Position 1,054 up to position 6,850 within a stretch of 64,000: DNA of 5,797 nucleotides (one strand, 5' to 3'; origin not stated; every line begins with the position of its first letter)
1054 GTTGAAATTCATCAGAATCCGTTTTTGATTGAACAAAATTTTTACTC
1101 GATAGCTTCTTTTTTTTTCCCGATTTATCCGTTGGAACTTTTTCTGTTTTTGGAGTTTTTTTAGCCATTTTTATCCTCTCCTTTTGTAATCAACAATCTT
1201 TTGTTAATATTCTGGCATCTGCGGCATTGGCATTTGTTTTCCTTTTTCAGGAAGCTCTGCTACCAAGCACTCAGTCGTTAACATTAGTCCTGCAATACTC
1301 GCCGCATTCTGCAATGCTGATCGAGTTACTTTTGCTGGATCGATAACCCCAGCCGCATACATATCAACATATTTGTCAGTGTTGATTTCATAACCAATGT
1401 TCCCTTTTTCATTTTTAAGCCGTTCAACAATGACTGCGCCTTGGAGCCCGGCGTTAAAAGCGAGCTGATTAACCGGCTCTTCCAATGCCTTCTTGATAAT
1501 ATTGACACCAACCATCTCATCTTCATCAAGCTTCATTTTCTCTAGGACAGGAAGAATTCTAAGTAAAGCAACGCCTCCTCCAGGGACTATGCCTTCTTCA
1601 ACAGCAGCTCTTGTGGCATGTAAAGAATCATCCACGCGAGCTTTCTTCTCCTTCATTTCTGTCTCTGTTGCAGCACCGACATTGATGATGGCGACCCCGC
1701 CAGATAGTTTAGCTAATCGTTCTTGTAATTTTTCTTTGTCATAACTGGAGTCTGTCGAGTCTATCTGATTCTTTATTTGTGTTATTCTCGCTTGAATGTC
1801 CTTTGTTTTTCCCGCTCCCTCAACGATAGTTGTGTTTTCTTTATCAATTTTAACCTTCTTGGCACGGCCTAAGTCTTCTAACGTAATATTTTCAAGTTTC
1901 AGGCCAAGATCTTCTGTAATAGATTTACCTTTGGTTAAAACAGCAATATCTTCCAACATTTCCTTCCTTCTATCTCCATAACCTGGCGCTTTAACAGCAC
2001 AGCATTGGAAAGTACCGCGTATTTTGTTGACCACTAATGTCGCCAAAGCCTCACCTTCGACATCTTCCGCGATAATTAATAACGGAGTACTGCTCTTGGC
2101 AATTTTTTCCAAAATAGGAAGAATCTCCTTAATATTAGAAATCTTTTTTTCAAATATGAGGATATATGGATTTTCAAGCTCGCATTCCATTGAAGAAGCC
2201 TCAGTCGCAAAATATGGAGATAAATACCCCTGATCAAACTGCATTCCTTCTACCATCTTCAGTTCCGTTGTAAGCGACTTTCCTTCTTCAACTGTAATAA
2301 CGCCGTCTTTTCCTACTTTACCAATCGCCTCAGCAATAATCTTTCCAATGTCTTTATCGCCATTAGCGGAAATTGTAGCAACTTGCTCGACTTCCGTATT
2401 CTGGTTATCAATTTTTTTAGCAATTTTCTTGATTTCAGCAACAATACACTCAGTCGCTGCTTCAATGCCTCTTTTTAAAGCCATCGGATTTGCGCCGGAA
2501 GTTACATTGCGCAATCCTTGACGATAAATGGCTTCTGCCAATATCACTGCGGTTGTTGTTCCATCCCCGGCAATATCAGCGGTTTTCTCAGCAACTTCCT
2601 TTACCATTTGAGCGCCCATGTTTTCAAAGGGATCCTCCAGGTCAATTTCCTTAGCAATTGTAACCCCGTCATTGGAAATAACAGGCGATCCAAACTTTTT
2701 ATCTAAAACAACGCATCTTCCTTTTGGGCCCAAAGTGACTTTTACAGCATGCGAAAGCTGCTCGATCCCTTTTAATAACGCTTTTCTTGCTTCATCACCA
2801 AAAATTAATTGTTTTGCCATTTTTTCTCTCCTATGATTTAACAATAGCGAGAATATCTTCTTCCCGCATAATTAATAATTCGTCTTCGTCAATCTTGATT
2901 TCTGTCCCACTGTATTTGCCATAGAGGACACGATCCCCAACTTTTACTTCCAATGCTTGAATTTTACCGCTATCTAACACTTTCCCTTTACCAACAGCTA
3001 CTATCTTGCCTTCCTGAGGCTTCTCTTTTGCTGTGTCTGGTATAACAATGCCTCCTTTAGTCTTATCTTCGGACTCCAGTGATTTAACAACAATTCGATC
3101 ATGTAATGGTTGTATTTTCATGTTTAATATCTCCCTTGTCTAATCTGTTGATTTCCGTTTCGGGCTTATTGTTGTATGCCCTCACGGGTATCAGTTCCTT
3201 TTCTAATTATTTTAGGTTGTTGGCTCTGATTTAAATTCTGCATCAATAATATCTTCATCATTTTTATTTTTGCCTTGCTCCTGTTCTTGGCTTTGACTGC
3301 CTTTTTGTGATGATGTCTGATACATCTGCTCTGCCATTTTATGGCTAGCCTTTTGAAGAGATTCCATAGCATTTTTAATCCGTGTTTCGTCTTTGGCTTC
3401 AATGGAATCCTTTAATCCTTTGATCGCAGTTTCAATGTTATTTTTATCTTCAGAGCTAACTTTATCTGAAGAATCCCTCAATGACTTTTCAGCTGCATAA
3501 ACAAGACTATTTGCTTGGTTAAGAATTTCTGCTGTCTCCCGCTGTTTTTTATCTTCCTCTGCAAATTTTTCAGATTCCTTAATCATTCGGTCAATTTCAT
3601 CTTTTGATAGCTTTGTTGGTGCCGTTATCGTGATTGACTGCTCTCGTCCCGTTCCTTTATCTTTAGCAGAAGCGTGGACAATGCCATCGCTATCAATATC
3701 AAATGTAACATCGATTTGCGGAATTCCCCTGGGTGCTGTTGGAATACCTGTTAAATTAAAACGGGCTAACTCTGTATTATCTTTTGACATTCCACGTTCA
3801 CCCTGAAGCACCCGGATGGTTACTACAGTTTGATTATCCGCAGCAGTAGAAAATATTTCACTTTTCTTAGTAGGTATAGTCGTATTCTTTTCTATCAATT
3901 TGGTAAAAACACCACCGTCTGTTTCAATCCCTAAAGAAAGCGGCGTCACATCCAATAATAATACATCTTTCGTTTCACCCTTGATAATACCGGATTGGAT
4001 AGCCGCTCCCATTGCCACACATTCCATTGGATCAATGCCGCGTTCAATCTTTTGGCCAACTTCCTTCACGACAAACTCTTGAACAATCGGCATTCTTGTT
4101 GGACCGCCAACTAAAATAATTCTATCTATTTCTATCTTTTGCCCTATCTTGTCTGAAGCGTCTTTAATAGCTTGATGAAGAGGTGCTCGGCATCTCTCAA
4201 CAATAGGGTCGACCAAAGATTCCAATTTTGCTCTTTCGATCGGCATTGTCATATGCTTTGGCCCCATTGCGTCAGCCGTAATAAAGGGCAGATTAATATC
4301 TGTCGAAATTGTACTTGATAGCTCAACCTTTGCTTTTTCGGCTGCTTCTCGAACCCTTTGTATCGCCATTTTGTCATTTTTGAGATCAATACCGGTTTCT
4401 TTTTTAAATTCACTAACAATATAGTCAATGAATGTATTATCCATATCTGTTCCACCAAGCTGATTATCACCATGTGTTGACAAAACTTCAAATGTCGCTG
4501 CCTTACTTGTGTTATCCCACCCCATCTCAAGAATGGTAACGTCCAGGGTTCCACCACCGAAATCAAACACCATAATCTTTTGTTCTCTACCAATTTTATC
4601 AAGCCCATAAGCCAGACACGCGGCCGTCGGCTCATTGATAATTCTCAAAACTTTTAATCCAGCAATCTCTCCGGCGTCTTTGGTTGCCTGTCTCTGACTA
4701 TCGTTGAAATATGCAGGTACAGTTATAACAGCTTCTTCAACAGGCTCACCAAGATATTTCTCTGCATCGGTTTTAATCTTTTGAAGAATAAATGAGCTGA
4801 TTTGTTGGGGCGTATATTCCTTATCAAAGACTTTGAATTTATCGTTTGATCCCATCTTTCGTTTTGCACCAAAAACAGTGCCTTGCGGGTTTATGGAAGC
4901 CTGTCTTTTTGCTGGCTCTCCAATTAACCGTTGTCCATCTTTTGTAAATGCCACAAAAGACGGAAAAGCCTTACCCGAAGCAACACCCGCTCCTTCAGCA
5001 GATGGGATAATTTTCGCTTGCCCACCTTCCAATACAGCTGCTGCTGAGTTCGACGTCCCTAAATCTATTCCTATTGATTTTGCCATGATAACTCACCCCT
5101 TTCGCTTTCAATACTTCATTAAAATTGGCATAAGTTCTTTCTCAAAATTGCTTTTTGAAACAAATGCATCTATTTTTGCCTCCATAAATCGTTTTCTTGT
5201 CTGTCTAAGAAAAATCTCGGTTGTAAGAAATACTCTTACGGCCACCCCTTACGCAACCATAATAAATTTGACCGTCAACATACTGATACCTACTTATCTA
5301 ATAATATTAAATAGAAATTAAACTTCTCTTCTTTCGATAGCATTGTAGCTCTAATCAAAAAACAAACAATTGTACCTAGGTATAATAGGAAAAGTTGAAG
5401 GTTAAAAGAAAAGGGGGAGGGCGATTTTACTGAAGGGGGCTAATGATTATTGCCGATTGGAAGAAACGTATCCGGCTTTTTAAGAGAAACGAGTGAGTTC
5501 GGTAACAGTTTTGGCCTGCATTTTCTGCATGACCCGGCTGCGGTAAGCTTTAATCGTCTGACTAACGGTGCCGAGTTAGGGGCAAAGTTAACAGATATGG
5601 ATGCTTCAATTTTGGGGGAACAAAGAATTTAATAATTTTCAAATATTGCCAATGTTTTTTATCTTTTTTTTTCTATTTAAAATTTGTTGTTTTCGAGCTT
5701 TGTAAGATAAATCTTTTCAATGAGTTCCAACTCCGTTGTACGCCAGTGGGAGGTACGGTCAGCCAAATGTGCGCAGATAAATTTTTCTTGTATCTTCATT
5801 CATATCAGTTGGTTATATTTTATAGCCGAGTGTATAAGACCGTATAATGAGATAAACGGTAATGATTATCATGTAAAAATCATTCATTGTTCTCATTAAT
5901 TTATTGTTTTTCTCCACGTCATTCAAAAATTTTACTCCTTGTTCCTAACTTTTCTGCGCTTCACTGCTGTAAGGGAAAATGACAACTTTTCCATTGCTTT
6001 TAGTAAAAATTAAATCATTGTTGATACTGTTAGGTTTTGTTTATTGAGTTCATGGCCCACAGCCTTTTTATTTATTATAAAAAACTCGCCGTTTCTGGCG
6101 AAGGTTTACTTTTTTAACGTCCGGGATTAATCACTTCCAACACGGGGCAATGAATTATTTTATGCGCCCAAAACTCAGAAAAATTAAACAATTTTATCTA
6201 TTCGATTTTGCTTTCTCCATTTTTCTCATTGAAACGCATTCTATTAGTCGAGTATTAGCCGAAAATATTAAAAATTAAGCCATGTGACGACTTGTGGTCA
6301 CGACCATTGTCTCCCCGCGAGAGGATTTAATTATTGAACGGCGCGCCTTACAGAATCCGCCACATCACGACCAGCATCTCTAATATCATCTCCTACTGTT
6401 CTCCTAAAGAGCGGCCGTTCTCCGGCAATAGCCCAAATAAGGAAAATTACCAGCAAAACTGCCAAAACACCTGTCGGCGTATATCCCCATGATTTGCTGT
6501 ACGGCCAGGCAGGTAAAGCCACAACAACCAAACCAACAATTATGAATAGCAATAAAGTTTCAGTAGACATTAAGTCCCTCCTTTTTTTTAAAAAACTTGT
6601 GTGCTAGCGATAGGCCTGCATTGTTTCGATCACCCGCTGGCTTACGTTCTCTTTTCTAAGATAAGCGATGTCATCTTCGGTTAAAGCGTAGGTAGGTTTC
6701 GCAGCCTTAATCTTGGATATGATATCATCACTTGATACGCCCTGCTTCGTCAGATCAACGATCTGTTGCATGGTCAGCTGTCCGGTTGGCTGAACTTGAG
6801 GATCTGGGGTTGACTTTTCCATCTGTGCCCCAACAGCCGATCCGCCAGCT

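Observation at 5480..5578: Relic of a FixJ-type regulator 3' end embedded beside the dnaK promoter module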

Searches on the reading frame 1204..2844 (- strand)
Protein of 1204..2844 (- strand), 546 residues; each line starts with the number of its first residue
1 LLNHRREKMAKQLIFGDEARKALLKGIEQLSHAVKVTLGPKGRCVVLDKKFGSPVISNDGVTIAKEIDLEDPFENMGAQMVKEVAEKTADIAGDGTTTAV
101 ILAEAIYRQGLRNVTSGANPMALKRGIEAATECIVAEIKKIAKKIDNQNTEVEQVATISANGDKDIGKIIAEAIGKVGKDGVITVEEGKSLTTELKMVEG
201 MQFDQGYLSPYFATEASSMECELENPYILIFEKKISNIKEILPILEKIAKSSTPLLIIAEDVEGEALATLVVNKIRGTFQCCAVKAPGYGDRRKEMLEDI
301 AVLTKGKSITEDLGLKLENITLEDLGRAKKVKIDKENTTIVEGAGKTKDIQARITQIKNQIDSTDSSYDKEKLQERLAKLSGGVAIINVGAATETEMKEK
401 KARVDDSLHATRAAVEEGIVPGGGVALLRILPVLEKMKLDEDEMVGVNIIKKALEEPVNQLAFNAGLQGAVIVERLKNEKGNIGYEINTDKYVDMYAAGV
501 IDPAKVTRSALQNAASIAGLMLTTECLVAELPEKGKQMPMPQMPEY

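Call 48: find_homologous_proteins(query=window:1204-2844:-, max_evalue=1e-100)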
Query window:1204-2844:- (546 aa): 8000 proteins with E <= 1e-100 among 8000 candidates; the best 120 are listed.
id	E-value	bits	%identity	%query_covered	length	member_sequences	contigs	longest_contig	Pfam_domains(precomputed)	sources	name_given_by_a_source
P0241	0.0e+0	1139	100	99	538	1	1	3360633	PF00118.30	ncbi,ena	-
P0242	0.0e+0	1100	96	99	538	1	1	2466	PF00118.30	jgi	-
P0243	0.0e+0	1072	93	99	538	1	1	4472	PF00118.30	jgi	-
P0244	2.0e-275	932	76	99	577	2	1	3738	PF00118.30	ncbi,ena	-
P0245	3.1e-274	928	76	99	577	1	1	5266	PF00118.30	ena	-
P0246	1.6e-273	926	76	99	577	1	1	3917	PF00118.30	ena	-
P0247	1.2e-266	903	79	99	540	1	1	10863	PF00118.30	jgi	jgi:chaperonin GroEL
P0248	6.4e-265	898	78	99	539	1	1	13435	PF00118.30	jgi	-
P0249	7.1e-265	898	79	99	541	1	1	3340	PF00118.30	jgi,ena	-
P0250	1.2e-264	897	78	99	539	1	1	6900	PF00118.30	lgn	-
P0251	3.9e-264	895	69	97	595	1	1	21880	PF00118.30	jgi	-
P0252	4.0e-262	888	78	99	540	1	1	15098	PF00118.30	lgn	-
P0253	7.6e-262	888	78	97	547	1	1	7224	PF00118.30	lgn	-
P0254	2.3e-261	886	77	99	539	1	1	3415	PF00118.30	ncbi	-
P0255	2.4e-261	886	77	99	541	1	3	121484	PF00118.30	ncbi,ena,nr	ncbi:MAG: chaperonin GroL [Omnitrophica WOR_2 bacterium GWA2_47_8]|nr:MAG: chaperonin GroL [Omnitrop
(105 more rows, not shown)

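Call 49: find_encoding_contigs(protein=P0243, flank=10000, max_places=2)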
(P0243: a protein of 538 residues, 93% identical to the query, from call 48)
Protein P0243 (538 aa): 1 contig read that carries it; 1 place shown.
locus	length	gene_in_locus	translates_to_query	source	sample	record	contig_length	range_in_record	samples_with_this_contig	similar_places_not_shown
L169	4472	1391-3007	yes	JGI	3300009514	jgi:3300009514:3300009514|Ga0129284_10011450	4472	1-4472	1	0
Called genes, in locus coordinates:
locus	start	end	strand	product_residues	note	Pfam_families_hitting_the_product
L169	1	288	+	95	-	?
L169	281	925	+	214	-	PF00072:Response_reg, PF00196:GerE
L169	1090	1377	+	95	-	PF00166:Cpn10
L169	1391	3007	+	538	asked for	PF00118:Cpn60_TCP1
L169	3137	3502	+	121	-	PF00072:Response_reg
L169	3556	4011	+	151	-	PF00011:HSP20, PF17886:ArsA_HSP20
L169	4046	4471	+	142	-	?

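Call 64: find_encoding_contigs(protein=P0242, flank=10000, max_places=2)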
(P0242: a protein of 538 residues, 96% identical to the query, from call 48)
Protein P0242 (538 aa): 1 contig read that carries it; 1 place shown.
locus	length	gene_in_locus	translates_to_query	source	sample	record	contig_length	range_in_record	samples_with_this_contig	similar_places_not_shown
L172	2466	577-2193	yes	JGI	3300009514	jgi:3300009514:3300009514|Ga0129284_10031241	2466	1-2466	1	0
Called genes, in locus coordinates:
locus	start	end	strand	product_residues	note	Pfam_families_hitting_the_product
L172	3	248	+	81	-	?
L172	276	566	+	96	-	PF00166:Cpn10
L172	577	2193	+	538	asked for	PF00118:Cpn60_TCP1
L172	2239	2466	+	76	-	?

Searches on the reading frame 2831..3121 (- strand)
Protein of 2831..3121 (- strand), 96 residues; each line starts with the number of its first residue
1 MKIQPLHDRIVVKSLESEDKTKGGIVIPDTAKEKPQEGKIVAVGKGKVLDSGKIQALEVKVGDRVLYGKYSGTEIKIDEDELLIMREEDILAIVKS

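Call 22: find_encoding_contigs(protein=window:2831-3121:-, flank=10000, max_places=8)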
Protein window:2831-3121:- (96 aa): no gene with exactly this product is on record in the collection.

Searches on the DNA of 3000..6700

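Call 40: search_rna_families(source=window, start=3000, end=6700, threshold=evalue, max_evalue=1)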
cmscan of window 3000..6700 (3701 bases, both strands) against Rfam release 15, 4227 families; matches with E-value up to 1: 0.
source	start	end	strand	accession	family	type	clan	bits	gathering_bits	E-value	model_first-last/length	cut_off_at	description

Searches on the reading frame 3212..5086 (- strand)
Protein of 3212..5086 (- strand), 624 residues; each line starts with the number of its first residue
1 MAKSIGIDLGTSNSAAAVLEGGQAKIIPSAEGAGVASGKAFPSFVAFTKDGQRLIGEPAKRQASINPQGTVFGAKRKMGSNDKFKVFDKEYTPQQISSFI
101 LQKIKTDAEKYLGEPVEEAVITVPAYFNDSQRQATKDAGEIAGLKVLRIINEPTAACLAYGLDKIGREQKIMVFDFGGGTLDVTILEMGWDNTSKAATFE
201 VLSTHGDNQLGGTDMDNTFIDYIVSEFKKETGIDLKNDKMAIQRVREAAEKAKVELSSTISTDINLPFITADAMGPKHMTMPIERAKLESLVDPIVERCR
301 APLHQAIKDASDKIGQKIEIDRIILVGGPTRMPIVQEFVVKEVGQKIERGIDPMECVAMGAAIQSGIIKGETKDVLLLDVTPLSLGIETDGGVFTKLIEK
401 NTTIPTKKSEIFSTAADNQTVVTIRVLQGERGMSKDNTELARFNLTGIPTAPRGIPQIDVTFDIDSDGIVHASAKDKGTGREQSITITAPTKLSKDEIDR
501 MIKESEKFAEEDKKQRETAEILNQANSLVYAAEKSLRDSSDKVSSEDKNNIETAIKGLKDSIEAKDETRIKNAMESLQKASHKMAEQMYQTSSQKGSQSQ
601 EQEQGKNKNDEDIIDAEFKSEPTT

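Call 14: find_encoding_contigs(protein=window:3212-5086:-, flank=10000, max_places=6)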
Protein window:3212-5086:- (624 aa): no gene with exactly this product is on record in the collection.

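Call 15: find_related_loci(query=window:3212-5086:-, collection=genome_contigs, flank=10000)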
Query window:3212-5086:- (624 aa) in genome_contigs; peptide patterns used: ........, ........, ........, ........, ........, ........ (x = any residue, [..] = any of these).
600 stretches matched a pattern (row limit reached: there are more); 593 encode a relative of the query (tblastn E <= 1e-3); the best 80 are kept; 80 distinct loci.
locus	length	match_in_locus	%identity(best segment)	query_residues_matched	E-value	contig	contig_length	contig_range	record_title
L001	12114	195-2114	73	1-621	0e+0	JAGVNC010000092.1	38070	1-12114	MAG: Candidatus Omnitrophota bacterium isolate DeMMO3_17 c_000000039071, whole genome shotgun sequence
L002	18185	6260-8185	72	1-621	0e+0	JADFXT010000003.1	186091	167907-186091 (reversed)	MAG: Candidatus Omnitrophota bacterium isolate nDJH15bin6 nDJH15_bin6_NODE_3_length_186091_cov_6.189106, whole genome sh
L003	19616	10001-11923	74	1-621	0e+0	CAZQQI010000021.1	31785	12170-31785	MAG TPA_asm: uncultured Planctomycetales bacterium isolate SRP252850_co1_290 genome assembly, contig: NODE_2346_length_3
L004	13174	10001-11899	73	1-621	0e+0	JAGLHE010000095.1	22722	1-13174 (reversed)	MAG: Candidatus Omnitrophota bacterium isolate RS_10_7 ROV157_10.bin.7.fa_95, whole genome shotgun sequence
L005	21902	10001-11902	72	1-620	0e+0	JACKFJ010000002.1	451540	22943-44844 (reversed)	MAG: Candidatus Omnitrophota bacterium isolate HK-STAS-OMNI-2 HK-STAS-OMNI-2_2, whole genome shotgun sequence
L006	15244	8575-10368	75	1-597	0e+0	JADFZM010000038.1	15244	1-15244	MAG: Candidatus Omnitrophota bacterium isolate nHLHbin2 nHLH_bin2_NODE_38_length_15244_cov_6.397920, whole genome shotgu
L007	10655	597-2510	70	1-620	0e+0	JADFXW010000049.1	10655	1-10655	MAG: Candidatus Omnitrophota bacterium isolate nDJH2bin13 nDJH2_bin13_NODE_49_length_10655_cov_2.373385, whole genome sh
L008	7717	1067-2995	71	1-621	0e+0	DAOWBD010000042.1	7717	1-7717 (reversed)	MAG TPA_asm: Candidatus Omnitrophota bacterium isolate CSMAG_1852 CSMAG_1852_k141_822651_length_7717_cov_13.0000, whole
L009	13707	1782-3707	70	1-621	0e+0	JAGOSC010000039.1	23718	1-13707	MAG: Candidatus Omnitrophota bacterium isolate Gw_Eff_bin_307 Gw_Eff_4233_length_23718_cov_6.196134, whole genome shotgu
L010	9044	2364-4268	71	1-621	0e+0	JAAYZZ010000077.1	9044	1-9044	MAG: Elusimicrobia bacterium isolate AS06rmzACSIP_371 203735_AS06, whole genome shotgun sequence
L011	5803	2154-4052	70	1-618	0e+0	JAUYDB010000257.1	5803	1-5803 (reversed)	MAG: Candidatus Omnitrophota bacterium isolate C20_maxbin.118 C20_k141_631567, whole genome shotgun sequence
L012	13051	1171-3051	71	1-619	0e+0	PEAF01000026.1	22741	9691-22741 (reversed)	MAG: Candidatus Omnitrophota bacterium isolate MBPbin6 scaffold113, whole genome shotgun sequence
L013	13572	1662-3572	70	1-621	0e+0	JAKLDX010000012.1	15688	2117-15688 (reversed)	MAG: Candidatus Omnitrophota bacterium isolate RA.bin12 RA.bin12_12, whole genome shotgun sequence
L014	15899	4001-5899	69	1-621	0e+0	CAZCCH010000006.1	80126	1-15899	MAG TPA_asm: uncultured Planctomycetia bacterium isolate SRP077602_co2_372 genome assembly, contig: NODE_426_length_8012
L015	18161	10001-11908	68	1-621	0e+0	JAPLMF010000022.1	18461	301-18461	MAG: Candidatus Omnitrophota bacterium isolate LacPavin_0419_WC70L_MAG_47_7 LacPavin_0419_WC70L_scaffold_117058, whole g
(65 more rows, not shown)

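Call 20: find_related_loci(query=window:3212-5086:-, collection=metagenome_contigs, flank=10000)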
Query window:3212-5086:- (624 aa) in metagenome_contigs; peptide patterns used: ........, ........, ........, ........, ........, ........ (x = any residue, [..] = any of these).
600 stretches matched a pattern (row limit reached: there are more); 586 encode a relative of the query (tblastn E <= 1e-3); the best 80 are kept; 80 distinct loci.
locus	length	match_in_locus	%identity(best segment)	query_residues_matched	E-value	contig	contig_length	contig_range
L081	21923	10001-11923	73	1-621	0e+0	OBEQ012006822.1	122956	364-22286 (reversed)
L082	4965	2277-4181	72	1-620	0e+0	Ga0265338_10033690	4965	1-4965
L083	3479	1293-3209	73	1-621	0e+0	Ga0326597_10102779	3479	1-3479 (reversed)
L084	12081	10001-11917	71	1-619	0e+0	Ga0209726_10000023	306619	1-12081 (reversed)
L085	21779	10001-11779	76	1-593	0e+0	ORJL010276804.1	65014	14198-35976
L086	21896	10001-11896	71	1-620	0e+0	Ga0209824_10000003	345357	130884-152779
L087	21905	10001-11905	71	1-620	0e+0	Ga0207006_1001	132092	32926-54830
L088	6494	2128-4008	72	1-618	0e+0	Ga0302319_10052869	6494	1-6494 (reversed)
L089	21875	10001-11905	71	1-620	0e+0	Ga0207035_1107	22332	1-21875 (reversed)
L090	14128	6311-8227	71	1-619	0e+0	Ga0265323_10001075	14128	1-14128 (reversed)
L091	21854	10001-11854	72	1-621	0e+0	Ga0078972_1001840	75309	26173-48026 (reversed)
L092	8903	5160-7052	70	1-618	0e+0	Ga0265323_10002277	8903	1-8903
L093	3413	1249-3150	70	1-621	0e+0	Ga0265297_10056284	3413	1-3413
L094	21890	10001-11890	69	1-621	0e+0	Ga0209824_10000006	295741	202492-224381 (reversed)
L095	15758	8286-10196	68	1-621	0e+0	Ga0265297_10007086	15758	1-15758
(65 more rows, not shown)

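Call 30: find_homologous_proteins(query=window:3212-5086:-, max_evalue=1e-100)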
Query window:3212-5086:- (624 aa): 8000 proteins with E <= 1e-100 among 8000 candidates; the best 120 are listed.
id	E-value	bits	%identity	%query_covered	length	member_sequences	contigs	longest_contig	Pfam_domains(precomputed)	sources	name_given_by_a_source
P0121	0.0e+0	1346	100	100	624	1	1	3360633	PF00012.27,PF06723.20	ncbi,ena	-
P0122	0.0e+0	1057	74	100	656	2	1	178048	PF00012.27,PF06723.20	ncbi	-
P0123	0.0e+0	1057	76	99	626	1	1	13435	PF00012.27,PF06723.20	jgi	-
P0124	0.0e+0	1043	75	100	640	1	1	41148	PF00012.27,PF06723.20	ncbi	-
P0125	0.0e+0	1043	75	99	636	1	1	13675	PF00012.27,PF06723.20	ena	-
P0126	0.0e+0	1040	75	100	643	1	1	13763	PF00012.27,PF06723.20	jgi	jgi:molecular chaperone DnaK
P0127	0.0e+0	1036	73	100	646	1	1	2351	PF00012.27,PF06723.20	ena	-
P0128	0.0e+0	1036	74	100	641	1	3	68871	PF00012.27,PF06723.20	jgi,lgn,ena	-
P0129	0.0e+0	1034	73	100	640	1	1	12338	PF00012.27,PF06723.20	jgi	-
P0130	0.0e+0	1033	73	100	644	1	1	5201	PF00012.27,PF22128.3,PF06723.20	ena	-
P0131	0.0e+0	1033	77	95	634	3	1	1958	PF00012.27,PF06723.20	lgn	-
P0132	0.0e+0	1032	75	100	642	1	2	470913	PF00012.27,PF06723.20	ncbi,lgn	-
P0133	0.0e+0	1030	74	100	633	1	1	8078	PF00012.27,PF06723.20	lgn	-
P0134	0.0e+0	1030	75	100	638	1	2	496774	PF00012.27,PF06723.20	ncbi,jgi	jgi:molecular chaperone DnaK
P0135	0.0e+0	1030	73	100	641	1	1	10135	PF00012.27,PF06723.20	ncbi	-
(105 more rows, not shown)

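Call 50: find_encoding_contigs(protein=P0123, flank=10000, max_places=2)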
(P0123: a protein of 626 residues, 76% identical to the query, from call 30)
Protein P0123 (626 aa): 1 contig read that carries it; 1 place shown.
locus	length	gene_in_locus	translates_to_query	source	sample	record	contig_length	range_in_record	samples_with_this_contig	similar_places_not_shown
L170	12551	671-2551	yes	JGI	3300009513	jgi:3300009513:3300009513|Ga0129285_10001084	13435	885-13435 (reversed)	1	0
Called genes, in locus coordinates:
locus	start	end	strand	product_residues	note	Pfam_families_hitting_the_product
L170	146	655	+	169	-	-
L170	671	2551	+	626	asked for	PF00012:HSP70, PF06723:MreB_Mbl, PF00012:HSP70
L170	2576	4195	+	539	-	PF00118:Cpn60_TCP1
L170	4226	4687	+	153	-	PF27746:Small_heat_shock_put (weak), PF00011:HSP20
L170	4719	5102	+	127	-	PF00011:HSP20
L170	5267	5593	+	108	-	-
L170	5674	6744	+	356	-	PF01326:PPDK_N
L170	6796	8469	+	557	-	PF00391:PEP-utilizers, PF02896:PEP-utilizers_C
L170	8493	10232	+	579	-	PF00795:CN_hydrolase, PF02540:NAD_synthase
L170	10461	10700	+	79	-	-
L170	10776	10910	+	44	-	-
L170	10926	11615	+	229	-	PF00857:Isochorismatase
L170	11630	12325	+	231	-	-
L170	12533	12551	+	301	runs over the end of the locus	?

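Call 63: find_encoding_contigs(protein=P0125, flank=10000, max_places=2)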
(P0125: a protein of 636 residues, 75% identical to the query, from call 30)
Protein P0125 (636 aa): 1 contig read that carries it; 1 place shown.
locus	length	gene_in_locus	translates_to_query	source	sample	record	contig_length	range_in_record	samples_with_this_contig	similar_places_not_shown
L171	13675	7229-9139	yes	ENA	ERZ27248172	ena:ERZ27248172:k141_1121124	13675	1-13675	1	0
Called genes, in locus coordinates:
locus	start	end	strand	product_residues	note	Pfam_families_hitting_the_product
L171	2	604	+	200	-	?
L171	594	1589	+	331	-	PF07584:BatA, PF06707:DUF1194 (faint), PF00092:VWA, PF13519:VWA_2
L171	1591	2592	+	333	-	PF00092:VWA, PF13519:VWA_2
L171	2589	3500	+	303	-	PF07719:TPR_2 (faint), PF13174:TPR_6 (faint), PF13432:TPR_16 (weak), PF00515:TPR_1 (faint), PF13414:TPR_11 (faint), PF13424:TPR_12 (faint), PF14559:TPR_19 (faint)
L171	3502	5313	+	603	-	PF13584:BatD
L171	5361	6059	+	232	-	PF14559:TPR_19 (weak), PF00515:TPR_1 (weak), PF07719:TPR_2 (weak), PF08239:SH3_3 (weak)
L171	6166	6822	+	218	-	PF00011:HSP20, PF17886:ArsA_HSP20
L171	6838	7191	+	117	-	PF13411:MerR_1 (weak)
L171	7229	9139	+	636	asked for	PF00012:HSP70, PF06723:MreB_Mbl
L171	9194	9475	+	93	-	-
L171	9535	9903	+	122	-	-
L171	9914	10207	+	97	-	PF00166:Cpn10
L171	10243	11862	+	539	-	PF00118:Cpn60_TCP1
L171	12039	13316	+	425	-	PF01548:DEDD_Tnp_IS110, PF02371:Transposase_20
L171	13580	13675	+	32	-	?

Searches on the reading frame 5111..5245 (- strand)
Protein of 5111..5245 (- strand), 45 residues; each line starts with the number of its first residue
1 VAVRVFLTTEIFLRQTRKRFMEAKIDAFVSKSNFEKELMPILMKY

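Call 55: search_protein_families(library=pfam, proteins=[window:5111-5245:-], max_evalue=1)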
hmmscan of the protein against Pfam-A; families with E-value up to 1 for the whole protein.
seq(45 aa): 0 families
